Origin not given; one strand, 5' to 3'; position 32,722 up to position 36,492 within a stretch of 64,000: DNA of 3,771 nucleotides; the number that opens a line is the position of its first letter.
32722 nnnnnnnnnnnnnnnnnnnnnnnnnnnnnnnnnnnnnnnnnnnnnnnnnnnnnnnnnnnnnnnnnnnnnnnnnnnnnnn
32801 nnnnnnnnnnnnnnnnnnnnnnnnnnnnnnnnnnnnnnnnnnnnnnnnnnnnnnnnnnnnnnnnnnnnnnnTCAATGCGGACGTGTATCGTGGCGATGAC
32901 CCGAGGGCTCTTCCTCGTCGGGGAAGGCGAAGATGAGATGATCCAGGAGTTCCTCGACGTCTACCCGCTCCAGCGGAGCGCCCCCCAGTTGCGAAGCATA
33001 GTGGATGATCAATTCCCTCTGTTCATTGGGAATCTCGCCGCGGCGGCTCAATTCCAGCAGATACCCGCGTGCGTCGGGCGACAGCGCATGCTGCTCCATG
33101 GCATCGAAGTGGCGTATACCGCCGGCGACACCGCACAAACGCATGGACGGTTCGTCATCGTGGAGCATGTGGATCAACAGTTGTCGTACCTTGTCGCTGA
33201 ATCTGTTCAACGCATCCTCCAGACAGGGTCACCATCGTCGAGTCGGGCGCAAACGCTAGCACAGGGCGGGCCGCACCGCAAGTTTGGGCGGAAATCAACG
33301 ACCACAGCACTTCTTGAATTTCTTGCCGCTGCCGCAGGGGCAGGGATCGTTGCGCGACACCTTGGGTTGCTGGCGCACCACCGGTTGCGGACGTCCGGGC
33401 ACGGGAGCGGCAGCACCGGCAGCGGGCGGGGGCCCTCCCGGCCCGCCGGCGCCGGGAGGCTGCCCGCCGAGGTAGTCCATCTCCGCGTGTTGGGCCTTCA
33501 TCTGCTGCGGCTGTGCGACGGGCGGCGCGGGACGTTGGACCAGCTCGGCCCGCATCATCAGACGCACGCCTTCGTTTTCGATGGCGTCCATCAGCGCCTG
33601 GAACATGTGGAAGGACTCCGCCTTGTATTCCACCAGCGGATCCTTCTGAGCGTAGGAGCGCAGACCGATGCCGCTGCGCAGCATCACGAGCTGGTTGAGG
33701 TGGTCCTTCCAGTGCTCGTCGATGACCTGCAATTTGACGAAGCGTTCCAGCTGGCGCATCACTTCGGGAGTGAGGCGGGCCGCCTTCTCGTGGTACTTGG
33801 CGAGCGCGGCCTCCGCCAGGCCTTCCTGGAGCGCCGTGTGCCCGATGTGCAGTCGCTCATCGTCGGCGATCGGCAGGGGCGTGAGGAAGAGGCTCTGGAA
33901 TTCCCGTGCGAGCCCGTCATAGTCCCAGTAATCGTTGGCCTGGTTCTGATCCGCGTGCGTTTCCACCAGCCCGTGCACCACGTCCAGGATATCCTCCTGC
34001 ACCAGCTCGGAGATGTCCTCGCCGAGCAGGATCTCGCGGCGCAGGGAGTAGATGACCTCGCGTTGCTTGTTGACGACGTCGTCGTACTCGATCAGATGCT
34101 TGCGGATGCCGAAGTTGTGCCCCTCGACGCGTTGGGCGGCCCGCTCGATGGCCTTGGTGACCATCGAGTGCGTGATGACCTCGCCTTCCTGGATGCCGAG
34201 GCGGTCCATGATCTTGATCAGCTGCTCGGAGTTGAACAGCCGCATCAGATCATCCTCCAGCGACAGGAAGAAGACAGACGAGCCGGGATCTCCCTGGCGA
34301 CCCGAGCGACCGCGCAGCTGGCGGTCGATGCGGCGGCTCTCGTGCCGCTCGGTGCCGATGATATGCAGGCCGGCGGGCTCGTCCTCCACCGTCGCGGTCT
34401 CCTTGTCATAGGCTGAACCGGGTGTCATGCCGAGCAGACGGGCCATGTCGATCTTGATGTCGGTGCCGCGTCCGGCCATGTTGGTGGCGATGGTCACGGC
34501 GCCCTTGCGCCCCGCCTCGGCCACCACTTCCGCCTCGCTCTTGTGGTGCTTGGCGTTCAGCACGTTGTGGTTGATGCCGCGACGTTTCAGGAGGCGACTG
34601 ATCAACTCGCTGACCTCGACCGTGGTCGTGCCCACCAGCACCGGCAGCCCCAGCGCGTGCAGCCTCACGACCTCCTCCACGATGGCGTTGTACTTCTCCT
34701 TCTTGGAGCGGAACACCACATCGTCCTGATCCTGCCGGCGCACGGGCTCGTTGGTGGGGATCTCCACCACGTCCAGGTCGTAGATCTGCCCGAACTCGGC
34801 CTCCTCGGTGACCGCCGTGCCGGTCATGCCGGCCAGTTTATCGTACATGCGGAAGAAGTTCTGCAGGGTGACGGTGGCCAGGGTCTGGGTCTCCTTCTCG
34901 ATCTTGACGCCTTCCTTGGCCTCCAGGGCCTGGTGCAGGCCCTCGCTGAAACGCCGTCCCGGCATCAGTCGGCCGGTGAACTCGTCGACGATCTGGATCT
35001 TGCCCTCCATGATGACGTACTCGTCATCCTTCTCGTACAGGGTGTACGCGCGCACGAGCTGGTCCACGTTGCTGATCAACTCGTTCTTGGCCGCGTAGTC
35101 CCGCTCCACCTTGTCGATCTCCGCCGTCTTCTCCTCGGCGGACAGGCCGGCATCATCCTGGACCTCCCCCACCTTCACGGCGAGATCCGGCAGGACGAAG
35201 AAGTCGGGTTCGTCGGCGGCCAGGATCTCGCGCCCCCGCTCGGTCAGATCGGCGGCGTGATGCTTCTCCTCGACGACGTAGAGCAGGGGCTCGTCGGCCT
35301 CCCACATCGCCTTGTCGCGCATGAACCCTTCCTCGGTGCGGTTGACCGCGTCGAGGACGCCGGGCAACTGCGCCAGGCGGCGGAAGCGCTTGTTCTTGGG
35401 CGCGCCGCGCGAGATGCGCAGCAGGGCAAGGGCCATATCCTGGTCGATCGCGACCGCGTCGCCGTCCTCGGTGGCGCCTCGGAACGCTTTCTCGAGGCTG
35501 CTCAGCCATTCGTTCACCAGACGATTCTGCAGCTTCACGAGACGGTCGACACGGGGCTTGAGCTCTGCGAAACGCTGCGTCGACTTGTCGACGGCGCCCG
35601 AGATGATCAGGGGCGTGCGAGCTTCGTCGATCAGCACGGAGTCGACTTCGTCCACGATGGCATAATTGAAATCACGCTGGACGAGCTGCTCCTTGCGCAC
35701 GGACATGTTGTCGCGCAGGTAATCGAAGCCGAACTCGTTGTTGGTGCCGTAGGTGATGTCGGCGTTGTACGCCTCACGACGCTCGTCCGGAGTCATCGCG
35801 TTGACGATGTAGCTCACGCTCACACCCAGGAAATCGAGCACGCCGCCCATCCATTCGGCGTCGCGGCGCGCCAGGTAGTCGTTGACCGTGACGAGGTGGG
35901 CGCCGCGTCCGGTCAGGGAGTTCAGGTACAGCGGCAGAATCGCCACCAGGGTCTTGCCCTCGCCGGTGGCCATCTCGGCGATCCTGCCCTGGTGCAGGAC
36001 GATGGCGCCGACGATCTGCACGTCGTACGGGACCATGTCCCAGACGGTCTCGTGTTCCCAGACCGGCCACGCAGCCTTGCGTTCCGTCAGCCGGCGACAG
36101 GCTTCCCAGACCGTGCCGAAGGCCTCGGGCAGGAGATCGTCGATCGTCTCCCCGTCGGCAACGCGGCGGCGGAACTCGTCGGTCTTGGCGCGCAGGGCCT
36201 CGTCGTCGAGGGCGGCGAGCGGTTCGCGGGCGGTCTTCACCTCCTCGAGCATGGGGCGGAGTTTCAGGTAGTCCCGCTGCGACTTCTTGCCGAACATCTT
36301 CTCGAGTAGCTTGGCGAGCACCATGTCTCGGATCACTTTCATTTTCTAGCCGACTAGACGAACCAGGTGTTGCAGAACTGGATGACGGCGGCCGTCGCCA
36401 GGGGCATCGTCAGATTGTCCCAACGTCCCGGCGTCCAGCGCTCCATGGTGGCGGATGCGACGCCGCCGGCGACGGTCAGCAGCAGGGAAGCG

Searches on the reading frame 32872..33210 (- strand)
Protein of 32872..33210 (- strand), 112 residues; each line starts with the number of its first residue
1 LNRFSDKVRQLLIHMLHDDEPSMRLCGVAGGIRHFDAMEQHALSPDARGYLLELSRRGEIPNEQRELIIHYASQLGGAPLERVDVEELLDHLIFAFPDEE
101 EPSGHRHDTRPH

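Call 56: search_protein_families(library=pfam, proteins=[window:32872-33210:-], max_evalue=0.01)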
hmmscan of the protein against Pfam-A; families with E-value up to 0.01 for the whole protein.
window:32872-33210:- (112 aa): 1 family
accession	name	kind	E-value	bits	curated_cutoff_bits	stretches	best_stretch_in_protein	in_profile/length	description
PF04361.18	DUF494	-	5.1e-08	33.3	22.6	1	27-88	61-122/153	Protein of unknown function (DUF494)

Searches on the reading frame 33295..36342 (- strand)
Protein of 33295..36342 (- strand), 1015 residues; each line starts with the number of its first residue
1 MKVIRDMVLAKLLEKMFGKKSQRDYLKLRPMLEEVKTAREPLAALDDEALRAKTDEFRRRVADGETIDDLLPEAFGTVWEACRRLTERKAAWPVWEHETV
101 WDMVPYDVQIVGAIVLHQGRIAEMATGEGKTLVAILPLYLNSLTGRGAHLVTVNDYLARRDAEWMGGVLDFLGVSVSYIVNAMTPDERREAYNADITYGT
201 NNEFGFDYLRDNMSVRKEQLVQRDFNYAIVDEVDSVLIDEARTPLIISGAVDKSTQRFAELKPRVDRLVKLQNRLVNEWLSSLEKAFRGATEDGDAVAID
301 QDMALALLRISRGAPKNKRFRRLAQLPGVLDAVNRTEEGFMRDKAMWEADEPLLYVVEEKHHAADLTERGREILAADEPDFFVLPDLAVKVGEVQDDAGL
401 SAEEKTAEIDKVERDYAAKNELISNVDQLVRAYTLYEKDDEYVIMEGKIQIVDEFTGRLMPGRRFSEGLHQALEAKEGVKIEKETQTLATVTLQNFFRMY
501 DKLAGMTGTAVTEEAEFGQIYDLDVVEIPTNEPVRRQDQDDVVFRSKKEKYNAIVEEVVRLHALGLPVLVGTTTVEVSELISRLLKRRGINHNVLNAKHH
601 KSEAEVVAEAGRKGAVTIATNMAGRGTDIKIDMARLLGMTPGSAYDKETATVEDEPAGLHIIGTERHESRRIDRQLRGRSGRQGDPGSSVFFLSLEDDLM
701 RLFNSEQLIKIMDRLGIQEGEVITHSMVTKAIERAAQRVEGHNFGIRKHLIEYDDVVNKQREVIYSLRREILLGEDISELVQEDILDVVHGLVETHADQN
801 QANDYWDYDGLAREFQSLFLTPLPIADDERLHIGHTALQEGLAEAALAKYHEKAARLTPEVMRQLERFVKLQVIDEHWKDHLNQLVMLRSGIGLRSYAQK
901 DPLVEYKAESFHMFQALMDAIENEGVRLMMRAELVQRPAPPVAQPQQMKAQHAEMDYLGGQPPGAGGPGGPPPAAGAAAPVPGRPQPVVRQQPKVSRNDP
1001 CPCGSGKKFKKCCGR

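Call 7: search_protein_families(library=pfam, proteins=[window:33295-36342:-], max_evalue=0.01)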
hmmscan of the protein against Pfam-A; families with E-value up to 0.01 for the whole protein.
window:33295-36342:- (1015 aa): 7 families
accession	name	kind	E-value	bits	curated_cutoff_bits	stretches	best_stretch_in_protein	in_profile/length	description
PF07517.20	SecA_DEAD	-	2.5e-120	401.5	24.6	1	13-517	1-289/290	SecA DEAD-like domain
PF21090.3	P-loop_SecA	-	9.7e-76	254.4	27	1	533-720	1-205/205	SecA P-loop domain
PF07516.18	SecA_SW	-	2e-65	221.1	26.7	1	722-932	1-199/200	SecA Wing and Scaffold domain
PF01043.26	SecA_PP_bind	-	3.2e-25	89.3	23.5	1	348-474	15-110/110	SecA preprotein cross-linking domain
PF02810.21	SEC-C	-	6.2e-10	39.2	20.4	1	997-1015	1-19/19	SEC-C motif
PF00270.35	DEAD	-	2.2e-06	28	26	1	119-238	16-131/167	DEAD/DEAH box helicase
PF00271.37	Helicase_C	-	0.00016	22.4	23.5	1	550-683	2-109/110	Helicase conserved C-terminal domain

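Call 8: search_protein_families(library=ncbifam, proteins=[window:33295-36342:-], max_evalue=0.01)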
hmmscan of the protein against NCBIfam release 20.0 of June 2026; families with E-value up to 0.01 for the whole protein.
window:33295-36342:- (1015 aa): 15 families
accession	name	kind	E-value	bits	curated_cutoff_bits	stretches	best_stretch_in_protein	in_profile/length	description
NF009536.0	PRK12901.1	equivalog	0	1210.3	1493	3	90-858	157-902/1118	preprotein translocase subunit SecA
NF009538.1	PRK12904.1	equivalog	0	1027.3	814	1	12-933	1-812/814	preprotein translocase subunit SecA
TIGR00963.1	secA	equivalog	1.3e-297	989.4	800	1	37-921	3-787/787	preprotein translocase subunit SecA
NF006630.0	PRK09200.1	subfamily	6.8e-245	814.8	862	2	398-935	263-777/789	preprotein translocase subunit SecA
TIGR04397.1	SecA2_Bac_anthr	exception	4.9e-235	782.3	1085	2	398-930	261-771/774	accessory Sec system translocase SecA2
TIGR03714.1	secA2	equivalog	9.2e-197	655.8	930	2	405-921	266-761/762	accessory Sec system translocase SecA2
NF012136.0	SecA2_Lm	equivalog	6.3e-182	606.5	1100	2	396-919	256-755/776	accessory Sec system translocase SecA2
TIGR04221.1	SecA2_Mycobac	equivalog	1.2e-158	529.7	725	3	398-777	259-621/762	accessory Sec system translocase SecA2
NF004088.0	PRK05590.1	equivalog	1.2e-09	38.7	140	1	988-1015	138-165/166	hypothetical protein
NF002449.0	PRK01617.1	equivalog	1.3e-08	35.4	141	1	992-1015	131-154/154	hypothetical protein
TIGR04102.1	SWIM_PBPRA1643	hypoth_equivalog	2e-08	34.6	68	1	991-1014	85-108/108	PBPRA1643 family SWIM/SEC-C metal-binding motif protein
NF002592.0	PRK02250.1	equivalog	8.2e-08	32.5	158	1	992-1014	145-167/167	hypothetical protein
NF007704.0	PRK10396.1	equivalog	1.1e-07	32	149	1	986-1013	193-219/221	hypothetical protein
NF001213.0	PRK00183.1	equivalog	7.7e-06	26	158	1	994-1014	133-153/157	hypothetical protein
NF002486.0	PRK01752.1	equivalog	0.003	17.5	120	1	996-1014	136-154/157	YchJ family protein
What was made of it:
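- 33295..36342 (-): secA, 1015 aa, starting 11 nt after the membrane-protein stop. All SecA Pfam domains are present, and PRK12904 scores 1027 bits > 814 (calls 7, 8).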
